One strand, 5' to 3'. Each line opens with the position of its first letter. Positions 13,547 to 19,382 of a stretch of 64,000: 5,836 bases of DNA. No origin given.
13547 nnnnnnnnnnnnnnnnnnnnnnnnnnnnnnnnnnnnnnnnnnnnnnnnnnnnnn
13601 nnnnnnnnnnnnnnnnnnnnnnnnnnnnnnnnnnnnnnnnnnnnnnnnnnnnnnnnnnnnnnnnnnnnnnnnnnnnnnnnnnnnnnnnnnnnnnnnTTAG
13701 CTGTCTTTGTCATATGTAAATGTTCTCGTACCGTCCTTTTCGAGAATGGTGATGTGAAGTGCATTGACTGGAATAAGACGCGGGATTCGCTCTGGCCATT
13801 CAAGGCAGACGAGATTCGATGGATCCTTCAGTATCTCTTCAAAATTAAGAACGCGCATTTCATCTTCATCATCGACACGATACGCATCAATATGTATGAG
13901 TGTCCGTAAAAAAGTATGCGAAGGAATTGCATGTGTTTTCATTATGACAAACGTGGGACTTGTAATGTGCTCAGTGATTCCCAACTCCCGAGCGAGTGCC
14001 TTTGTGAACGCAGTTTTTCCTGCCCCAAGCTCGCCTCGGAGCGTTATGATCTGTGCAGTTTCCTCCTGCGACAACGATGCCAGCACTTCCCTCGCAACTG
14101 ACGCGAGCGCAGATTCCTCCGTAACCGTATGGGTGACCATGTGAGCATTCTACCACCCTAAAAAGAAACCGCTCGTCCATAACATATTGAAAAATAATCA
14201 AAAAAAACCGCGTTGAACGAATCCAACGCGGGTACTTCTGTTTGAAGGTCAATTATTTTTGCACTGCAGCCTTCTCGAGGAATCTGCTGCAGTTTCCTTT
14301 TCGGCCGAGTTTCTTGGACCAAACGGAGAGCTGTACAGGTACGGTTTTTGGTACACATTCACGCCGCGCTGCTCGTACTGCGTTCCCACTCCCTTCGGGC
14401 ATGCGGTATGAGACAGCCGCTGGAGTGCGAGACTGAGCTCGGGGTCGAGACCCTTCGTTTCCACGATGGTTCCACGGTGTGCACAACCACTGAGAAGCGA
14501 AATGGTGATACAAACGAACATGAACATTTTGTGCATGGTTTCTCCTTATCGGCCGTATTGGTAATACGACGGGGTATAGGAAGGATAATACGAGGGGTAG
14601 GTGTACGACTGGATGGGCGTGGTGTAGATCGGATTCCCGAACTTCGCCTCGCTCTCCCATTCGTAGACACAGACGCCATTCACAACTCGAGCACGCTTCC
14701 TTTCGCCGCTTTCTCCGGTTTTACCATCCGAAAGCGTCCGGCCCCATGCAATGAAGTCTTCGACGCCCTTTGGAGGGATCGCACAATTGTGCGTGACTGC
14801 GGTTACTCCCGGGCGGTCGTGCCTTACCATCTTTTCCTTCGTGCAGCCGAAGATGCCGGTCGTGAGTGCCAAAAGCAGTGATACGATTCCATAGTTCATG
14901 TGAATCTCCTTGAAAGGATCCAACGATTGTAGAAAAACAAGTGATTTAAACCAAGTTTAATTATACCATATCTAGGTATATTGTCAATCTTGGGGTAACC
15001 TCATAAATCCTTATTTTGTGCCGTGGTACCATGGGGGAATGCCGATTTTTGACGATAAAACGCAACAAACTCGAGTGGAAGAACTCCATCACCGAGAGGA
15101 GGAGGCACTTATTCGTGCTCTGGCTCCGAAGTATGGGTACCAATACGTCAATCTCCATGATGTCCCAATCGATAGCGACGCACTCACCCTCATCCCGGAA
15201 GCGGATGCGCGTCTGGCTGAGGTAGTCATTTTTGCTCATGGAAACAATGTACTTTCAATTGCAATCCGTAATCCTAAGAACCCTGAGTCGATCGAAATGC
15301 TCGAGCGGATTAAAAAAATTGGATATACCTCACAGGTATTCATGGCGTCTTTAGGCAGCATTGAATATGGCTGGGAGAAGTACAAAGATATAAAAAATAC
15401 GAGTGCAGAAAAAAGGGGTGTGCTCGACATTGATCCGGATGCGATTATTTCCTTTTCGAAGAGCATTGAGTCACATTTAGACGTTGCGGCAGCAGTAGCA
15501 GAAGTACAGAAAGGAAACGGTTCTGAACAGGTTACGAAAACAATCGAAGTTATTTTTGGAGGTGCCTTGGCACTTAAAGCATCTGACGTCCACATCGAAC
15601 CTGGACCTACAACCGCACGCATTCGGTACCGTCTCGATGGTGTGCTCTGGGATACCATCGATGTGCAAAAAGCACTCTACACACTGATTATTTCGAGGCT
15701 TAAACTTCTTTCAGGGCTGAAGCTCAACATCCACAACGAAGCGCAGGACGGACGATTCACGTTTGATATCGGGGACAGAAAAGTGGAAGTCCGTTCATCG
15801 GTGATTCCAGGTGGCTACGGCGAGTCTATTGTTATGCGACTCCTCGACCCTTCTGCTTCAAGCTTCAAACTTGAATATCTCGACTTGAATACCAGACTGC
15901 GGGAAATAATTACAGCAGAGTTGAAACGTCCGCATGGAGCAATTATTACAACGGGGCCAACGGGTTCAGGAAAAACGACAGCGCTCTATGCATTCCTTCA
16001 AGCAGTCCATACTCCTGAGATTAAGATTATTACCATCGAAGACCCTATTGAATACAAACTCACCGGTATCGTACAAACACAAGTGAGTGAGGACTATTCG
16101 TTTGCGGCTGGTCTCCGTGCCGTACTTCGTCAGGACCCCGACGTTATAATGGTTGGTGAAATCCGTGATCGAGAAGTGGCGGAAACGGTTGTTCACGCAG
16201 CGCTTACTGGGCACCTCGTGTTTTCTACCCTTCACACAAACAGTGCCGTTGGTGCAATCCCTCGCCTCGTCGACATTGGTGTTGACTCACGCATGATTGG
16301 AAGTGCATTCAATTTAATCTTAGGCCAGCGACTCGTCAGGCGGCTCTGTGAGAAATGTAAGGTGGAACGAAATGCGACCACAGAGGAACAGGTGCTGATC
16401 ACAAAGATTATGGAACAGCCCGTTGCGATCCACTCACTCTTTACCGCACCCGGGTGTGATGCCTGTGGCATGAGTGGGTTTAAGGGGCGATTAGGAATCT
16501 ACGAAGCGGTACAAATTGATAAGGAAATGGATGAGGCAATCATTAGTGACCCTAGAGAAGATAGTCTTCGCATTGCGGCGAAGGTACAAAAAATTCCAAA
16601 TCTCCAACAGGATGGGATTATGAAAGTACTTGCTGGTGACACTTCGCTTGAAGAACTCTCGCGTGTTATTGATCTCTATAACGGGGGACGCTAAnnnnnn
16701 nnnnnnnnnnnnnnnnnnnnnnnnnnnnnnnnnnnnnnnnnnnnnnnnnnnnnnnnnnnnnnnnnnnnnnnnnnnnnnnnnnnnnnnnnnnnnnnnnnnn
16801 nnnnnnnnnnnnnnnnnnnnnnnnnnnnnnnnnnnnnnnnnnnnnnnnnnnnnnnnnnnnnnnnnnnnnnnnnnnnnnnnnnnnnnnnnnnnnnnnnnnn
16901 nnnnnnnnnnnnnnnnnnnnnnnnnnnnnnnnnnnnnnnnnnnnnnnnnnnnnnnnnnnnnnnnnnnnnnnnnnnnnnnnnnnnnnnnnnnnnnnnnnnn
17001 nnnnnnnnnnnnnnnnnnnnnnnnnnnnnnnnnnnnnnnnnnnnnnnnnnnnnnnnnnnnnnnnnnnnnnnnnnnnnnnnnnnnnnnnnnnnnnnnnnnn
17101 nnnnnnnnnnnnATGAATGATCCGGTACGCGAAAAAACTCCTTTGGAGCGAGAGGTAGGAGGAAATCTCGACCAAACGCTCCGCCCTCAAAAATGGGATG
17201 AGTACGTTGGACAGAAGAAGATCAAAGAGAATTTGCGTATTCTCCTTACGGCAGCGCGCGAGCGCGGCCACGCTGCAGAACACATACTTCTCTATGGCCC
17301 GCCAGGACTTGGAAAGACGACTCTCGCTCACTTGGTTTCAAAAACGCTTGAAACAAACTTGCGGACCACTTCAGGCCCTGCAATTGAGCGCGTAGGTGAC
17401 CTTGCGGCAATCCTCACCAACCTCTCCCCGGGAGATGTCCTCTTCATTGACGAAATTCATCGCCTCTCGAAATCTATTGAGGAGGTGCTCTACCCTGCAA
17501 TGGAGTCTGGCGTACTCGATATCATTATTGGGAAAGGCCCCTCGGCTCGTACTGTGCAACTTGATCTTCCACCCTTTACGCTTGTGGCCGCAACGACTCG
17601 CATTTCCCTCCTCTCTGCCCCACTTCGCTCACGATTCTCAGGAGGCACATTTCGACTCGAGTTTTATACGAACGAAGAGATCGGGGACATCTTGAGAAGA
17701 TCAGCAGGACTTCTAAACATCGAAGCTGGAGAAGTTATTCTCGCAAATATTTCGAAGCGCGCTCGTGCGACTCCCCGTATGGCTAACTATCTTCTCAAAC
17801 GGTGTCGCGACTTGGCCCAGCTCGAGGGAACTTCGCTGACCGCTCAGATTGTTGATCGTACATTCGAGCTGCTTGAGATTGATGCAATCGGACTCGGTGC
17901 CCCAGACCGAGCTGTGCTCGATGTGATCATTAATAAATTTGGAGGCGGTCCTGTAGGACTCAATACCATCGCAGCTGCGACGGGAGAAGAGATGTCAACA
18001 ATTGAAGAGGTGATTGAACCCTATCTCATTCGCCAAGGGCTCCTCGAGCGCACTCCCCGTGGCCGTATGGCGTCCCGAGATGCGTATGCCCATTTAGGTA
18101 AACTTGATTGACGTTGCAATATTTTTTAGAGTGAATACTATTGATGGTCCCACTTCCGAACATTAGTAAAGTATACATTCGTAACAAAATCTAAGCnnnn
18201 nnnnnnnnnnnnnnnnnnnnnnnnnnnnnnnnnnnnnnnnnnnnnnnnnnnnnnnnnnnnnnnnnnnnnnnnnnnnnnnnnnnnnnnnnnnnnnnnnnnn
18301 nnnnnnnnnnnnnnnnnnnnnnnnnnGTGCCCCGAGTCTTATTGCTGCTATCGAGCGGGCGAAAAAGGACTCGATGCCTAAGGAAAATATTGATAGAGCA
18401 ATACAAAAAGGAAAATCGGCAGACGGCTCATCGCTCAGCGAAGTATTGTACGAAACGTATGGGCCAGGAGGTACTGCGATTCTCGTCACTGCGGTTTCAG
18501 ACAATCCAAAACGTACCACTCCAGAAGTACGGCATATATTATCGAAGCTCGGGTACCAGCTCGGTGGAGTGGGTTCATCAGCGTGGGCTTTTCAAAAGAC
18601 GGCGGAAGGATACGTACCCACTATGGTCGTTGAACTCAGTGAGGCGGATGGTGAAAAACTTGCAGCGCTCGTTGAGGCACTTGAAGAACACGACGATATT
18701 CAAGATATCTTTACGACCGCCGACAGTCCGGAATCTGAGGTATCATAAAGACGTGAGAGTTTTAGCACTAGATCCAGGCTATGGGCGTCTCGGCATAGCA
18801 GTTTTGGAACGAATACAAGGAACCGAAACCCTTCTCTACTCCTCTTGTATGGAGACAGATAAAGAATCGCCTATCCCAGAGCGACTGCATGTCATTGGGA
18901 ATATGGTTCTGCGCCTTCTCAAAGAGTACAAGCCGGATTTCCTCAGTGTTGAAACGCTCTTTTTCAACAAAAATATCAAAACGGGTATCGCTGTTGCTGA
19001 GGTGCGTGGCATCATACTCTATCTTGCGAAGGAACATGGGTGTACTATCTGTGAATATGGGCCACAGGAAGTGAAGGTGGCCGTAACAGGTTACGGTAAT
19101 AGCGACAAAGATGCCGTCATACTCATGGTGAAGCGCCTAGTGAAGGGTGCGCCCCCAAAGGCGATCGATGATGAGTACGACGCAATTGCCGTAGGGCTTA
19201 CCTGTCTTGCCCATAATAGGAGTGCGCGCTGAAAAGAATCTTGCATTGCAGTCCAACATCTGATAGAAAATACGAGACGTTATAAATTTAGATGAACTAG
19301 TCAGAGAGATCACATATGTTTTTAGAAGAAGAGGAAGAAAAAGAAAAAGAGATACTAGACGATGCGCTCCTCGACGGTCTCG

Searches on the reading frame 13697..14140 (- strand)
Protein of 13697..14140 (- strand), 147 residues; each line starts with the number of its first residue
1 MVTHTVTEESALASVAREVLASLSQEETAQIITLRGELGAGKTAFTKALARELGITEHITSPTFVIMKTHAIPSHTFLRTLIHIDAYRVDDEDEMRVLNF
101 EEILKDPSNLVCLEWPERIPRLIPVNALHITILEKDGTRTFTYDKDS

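Call 68: search_protein_families(library=pfam, proteins=[window:13697-14140:-], max_evalue=0.0001)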
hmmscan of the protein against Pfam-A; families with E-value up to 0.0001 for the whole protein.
window:13697-14140:- (147 aa): 1 family
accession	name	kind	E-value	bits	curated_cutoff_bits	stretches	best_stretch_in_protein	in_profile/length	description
PF02367.23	TsaE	-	2.7e-32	111.9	26.6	1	8-138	3-125/128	Threonylcarbamoyl adenosine biosynthesis protein TsaE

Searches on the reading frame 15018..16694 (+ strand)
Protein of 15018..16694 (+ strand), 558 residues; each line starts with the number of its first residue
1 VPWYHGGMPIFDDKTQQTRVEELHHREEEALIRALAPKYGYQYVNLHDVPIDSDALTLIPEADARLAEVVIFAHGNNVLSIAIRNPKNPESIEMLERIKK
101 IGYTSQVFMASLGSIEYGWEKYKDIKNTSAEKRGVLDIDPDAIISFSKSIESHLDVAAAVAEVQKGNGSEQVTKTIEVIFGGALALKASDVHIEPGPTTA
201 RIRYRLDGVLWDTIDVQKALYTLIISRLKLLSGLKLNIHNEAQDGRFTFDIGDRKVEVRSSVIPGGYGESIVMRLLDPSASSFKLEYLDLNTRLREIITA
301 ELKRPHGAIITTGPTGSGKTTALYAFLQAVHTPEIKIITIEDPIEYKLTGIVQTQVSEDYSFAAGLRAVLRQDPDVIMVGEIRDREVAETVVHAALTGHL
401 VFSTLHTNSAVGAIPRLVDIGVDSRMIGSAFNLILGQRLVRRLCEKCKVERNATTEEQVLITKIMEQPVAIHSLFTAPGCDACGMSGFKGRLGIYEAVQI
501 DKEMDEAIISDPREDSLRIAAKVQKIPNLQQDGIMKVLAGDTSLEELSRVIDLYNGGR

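Call 68: search_protein_families(library=pfam, proteins=[window:15018-16694:+], max_evalue=0.0001)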
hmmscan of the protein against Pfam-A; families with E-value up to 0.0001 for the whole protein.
window:15018-16694:+ (558 aa): 2 families
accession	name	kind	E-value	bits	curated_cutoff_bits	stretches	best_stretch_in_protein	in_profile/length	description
PF00437.27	T2SSE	-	1.2e-110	370.1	24.9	1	168-549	4-370/370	Type II/IV secretion system protein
PF05157.20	MshEN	-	3.7e-09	36.9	23.1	1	39-122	1-83/90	MshEN domain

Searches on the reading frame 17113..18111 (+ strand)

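Call 68: search_protein_families(library=pfam, proteins=[window:17113-18111:+], max_evalue=0.0001)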
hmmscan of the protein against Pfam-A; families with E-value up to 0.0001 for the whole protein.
window:17113-18111:+ (332 aa): 9 families
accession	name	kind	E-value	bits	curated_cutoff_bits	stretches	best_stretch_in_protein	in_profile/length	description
PF05496.18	RuvB_N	-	4.4e-72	241.5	27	1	23-176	1-154/159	Holliday junction DNA helicase RuvB P-loop domain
PF05491.19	RuvB_C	-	6.4e-23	80.9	24.7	1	260-328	3-71/72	RuvB C-terminal winged helix domain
PF00004.35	AAA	-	1.1e-18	68.3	21.2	1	58-176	1-124/131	ATPase family associated with various cellular activities (AAA)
PF17864.7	AAA_lid_4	-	2e-16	59.9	27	1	185-257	1-74/74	RuvB AAA lid domain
PF07728.20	AAA_5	-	1.3e-10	41.9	22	1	57-175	1-139/139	AAA domain (dynein-related subfamily)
PF06068.19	TIP49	-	2.5e-07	30.6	23.8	1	19-83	13-78/347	TIP49 P-loop domain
PF13191.12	AAA_16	-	3.4e-06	28.1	32.6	1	39-92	10-62/167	AAA ATPase domain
PF01078.27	Mg_chelatase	-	1.6e-05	24.9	20.3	0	33-79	7-46/207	Magnesium chelatase, subunit ChlI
PF13401.12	AAA_22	-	4.2e-05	24.3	27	0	54-80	4-30/130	AAA domain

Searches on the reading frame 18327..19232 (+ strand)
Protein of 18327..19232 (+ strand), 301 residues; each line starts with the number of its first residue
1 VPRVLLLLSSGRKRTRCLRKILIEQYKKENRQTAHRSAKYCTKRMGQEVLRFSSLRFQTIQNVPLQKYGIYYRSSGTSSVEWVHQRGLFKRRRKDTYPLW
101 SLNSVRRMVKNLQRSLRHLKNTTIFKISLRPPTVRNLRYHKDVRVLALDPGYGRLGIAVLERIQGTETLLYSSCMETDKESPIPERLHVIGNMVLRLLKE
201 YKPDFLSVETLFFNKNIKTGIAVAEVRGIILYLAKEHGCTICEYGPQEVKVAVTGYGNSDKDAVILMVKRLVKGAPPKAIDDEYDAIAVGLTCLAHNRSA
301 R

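Call 68: search_protein_families(library=pfam, proteins=[window:18327-19232:+], max_evalue=0.0001)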
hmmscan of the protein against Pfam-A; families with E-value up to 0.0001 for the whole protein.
window:18327-19232:+ (301 aa): 1 family
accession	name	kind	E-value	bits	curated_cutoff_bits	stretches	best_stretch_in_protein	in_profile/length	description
PF02075.23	RuvC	-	2.2e-29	102.7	22.2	1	145-292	1-147/148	Crossover junction endodeoxyribonuclease RuvC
